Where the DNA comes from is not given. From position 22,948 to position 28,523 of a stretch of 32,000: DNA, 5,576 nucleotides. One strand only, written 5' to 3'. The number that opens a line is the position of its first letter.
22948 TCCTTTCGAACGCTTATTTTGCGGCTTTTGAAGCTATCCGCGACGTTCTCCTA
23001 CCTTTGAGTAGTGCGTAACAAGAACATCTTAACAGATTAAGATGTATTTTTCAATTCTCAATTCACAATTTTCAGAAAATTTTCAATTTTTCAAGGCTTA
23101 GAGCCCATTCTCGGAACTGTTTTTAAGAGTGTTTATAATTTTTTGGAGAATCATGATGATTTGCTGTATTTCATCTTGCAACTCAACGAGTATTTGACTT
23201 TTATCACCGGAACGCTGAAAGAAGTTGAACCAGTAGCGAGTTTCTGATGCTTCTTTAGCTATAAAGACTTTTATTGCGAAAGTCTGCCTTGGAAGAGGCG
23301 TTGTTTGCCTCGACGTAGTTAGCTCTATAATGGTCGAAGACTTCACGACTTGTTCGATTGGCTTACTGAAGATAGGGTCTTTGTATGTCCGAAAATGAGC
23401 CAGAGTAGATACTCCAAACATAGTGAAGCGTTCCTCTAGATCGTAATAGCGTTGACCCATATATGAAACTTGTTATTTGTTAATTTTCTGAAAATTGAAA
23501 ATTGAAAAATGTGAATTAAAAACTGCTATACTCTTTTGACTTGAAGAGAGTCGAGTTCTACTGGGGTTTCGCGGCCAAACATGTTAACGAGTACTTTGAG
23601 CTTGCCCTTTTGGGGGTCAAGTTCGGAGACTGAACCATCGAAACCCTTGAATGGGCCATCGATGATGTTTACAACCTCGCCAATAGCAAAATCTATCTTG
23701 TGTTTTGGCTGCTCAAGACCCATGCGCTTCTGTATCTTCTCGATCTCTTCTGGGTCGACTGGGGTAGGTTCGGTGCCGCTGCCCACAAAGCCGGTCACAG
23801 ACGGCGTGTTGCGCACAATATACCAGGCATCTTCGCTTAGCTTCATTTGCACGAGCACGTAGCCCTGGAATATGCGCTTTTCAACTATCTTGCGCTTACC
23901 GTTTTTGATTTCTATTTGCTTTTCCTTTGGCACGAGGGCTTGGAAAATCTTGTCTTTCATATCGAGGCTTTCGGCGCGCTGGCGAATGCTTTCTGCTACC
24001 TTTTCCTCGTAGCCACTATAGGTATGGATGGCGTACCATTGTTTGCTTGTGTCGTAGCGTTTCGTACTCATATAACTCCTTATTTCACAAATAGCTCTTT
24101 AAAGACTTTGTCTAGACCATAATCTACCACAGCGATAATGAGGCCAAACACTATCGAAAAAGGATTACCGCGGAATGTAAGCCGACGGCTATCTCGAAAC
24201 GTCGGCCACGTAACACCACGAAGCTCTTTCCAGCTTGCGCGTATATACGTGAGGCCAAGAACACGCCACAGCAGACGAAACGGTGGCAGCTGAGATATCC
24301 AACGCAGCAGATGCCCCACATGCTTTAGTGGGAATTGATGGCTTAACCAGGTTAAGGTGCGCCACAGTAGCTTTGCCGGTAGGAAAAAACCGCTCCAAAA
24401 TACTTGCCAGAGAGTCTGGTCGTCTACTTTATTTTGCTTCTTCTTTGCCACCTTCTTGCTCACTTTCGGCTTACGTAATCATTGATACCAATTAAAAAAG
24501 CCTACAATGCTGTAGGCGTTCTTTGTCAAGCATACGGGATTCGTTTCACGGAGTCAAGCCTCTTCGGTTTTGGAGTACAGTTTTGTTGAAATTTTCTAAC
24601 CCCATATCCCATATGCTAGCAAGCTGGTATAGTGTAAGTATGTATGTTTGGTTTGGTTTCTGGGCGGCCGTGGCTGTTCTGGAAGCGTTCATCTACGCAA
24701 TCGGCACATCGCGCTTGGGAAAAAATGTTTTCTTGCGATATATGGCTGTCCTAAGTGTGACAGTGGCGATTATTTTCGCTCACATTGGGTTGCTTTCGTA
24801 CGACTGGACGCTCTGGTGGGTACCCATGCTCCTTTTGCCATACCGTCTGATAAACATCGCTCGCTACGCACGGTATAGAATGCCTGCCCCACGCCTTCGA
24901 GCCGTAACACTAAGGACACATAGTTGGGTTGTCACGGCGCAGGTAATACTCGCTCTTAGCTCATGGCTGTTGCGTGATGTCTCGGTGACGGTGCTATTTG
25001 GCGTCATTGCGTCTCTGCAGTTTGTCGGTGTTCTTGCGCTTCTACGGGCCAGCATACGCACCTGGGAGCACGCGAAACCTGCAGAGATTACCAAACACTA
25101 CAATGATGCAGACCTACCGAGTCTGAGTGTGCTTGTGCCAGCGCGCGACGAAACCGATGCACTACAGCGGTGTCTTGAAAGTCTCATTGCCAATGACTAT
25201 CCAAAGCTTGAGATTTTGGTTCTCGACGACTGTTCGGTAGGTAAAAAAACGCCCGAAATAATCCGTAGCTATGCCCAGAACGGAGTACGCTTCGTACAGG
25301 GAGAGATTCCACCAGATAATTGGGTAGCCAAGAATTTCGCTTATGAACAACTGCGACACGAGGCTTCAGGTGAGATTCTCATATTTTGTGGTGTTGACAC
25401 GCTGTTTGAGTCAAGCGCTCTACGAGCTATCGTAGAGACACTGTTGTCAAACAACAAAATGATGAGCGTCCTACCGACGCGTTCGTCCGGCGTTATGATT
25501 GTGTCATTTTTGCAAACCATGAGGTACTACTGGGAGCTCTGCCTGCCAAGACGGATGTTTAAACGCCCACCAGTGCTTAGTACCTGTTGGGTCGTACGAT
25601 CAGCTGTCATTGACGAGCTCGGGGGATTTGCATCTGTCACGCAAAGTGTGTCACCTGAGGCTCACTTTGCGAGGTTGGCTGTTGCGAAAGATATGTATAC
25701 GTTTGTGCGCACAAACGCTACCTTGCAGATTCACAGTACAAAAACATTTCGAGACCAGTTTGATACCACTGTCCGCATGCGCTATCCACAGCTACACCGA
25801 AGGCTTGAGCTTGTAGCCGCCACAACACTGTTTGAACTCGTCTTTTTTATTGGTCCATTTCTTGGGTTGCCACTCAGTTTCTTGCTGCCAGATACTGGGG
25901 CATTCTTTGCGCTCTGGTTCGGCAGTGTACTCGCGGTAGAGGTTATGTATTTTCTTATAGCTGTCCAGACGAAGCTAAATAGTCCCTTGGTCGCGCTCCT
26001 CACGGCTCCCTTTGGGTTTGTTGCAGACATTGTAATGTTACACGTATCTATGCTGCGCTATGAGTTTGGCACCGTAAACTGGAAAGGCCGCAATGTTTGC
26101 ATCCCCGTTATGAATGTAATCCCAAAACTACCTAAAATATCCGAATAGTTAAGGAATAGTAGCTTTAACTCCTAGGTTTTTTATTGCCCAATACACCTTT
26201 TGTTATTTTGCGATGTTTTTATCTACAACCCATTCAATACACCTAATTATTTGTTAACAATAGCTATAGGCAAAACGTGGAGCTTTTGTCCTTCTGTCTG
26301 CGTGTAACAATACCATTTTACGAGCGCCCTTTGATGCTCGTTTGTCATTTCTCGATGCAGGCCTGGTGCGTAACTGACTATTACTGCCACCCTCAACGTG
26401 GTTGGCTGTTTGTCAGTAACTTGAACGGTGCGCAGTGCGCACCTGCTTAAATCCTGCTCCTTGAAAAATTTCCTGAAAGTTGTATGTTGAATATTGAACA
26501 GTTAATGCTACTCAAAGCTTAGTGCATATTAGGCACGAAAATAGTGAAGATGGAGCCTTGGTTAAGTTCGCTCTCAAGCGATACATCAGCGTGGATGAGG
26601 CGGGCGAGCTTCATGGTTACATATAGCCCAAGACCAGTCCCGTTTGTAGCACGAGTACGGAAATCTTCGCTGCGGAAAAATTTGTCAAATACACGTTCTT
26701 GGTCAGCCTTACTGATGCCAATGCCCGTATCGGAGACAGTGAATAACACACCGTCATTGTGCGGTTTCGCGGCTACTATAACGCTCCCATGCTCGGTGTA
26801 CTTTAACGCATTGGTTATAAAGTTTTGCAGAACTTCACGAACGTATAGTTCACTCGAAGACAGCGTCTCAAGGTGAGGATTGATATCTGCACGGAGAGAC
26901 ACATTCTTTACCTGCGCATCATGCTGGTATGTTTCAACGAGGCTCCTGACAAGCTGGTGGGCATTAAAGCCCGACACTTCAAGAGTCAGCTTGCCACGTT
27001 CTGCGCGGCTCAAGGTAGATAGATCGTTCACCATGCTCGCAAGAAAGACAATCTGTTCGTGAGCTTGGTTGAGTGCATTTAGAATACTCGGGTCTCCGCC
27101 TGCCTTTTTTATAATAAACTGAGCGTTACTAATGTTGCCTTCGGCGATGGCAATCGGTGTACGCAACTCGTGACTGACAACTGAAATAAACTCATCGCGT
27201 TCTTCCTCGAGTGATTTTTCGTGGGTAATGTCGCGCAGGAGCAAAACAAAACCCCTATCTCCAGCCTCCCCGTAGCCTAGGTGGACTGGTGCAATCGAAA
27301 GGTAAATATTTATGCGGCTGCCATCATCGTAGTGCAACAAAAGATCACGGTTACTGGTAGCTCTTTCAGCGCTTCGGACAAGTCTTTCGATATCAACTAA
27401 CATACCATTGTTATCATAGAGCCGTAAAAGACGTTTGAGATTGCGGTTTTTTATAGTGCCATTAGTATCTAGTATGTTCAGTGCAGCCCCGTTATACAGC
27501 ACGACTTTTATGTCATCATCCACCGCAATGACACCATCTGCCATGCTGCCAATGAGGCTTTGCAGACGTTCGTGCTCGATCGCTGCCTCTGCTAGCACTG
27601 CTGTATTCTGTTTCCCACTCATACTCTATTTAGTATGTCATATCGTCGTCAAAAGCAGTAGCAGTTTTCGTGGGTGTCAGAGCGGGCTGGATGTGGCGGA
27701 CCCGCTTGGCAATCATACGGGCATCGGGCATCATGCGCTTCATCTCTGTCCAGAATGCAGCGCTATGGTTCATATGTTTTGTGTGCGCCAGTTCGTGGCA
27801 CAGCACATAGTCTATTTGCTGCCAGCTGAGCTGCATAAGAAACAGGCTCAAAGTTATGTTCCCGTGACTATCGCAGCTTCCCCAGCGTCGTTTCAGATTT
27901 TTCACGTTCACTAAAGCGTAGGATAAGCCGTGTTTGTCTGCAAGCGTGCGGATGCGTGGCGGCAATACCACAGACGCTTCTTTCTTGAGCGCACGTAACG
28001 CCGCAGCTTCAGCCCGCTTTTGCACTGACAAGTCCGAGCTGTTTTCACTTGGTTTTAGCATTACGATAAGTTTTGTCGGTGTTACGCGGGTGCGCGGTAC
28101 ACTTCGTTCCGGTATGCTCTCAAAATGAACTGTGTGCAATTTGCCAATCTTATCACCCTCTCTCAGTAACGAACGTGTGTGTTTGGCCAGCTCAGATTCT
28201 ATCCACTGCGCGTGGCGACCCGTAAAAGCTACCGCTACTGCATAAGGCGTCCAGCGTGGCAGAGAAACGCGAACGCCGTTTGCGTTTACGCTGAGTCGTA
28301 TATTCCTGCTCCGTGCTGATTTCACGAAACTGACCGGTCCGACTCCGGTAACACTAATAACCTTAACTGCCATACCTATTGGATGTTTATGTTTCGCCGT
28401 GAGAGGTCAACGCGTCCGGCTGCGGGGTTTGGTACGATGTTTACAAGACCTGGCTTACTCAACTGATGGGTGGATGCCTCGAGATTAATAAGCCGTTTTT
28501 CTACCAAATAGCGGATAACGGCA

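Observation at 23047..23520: A four-helix-bundle (23S-IVS / Avd-like) ORF sits inside a 16-bp perfect inverted repeat built from heptamer arrays, inserted within the secE-nusG-rplK operon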

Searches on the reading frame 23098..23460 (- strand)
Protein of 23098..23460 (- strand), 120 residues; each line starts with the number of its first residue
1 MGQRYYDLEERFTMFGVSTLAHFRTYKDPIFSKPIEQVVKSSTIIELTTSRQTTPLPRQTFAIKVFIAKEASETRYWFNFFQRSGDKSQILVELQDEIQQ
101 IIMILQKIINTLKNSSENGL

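Call 3: search_protein_families(library=pfam, proteins=[window:23098-23460:-], max_evalue=0.1)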
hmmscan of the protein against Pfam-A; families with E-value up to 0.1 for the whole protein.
window:23098-23460:- (120 aa): 0 families

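Call 4: search_protein_families(library=ncbifam, proteins=[window:23098-23460:-], max_evalue=1)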
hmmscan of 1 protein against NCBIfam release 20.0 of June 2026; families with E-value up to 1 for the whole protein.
window:23098-23460:- (120 aa): 1 family
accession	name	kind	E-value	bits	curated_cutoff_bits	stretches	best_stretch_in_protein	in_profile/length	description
TIGR02436.1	TIGR02436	subfamily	2e-05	24.8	24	1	66-113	59-109/109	four helix bundle protein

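Call 12: find_encoding_contigs(protein=window:23098-23460:-, flank=10000, max_places=10)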
Protein window:23098-23460:- (120 aa): no gene with exactly this product is on record in the collection.

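Call 95: search_protein_families(library=padloc, proteins=[window:23098-23460:-], max_evalue=0.01)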
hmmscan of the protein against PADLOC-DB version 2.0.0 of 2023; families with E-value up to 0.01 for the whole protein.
window:23098-23460:- (120 aa): 0 families

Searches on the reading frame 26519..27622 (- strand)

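Call 62: search_protein_families(library=pfam, proteins=[window:26519-27622:-], max_evalue=0.001)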
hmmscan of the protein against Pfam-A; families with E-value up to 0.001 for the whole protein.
window:26519-27622:- (367 aa): 6 families
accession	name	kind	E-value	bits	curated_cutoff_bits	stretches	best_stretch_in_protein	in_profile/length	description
PF02518.31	HATPase_c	-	3.1e-24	86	26.4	1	260-364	5-108/111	Histidine kinase-, DNA gyrase B-, and HSP90-like ATPase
PF00512.31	HisKA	-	7e-09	36.1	26.9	1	142-210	2-66/66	His Kinase A (phospho-acceptor) domain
PF13581.12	HATPase_c_2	-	3.3e-05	24.4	27.4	1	247-343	22-112/127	Histidine kinase-like ATPase domain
PF13426.13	PAS_9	-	6e-05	23.7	27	1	29-133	2-102/103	PAS domain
PF13188.13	PAS_8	-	6.6e-05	23.1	21.8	1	18-74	1-55/65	PAS domain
PF00989.32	PAS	-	0.00038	20.9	22.6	1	18-132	1-113/113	PAS fold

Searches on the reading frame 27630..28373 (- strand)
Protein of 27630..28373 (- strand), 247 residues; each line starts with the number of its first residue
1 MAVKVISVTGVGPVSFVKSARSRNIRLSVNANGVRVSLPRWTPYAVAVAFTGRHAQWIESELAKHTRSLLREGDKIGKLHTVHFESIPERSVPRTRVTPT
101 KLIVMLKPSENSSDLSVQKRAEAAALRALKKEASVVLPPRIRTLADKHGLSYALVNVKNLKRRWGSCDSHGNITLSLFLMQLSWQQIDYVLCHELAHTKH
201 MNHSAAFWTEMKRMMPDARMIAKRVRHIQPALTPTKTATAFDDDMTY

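Call 62: search_protein_families(library=pfam, proteins=[window:27630-28373:-], max_evalue=0.001)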
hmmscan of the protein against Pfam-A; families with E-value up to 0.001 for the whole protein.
window:27630-28373:- (247 aa): 3 families
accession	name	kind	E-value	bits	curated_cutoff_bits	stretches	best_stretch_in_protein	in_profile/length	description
PF01863.23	YgjP-like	-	3.8e-41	141.8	26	1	23-224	1-203/207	YgjP-like, metallopeptidase domain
PF08325.16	WLM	-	4.9e-06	27.2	26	1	182-219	78-115/190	WLM domain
PF10263.15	SprT-like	-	0.00073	19.8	25.6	0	156-198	25-72/108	SprT-like family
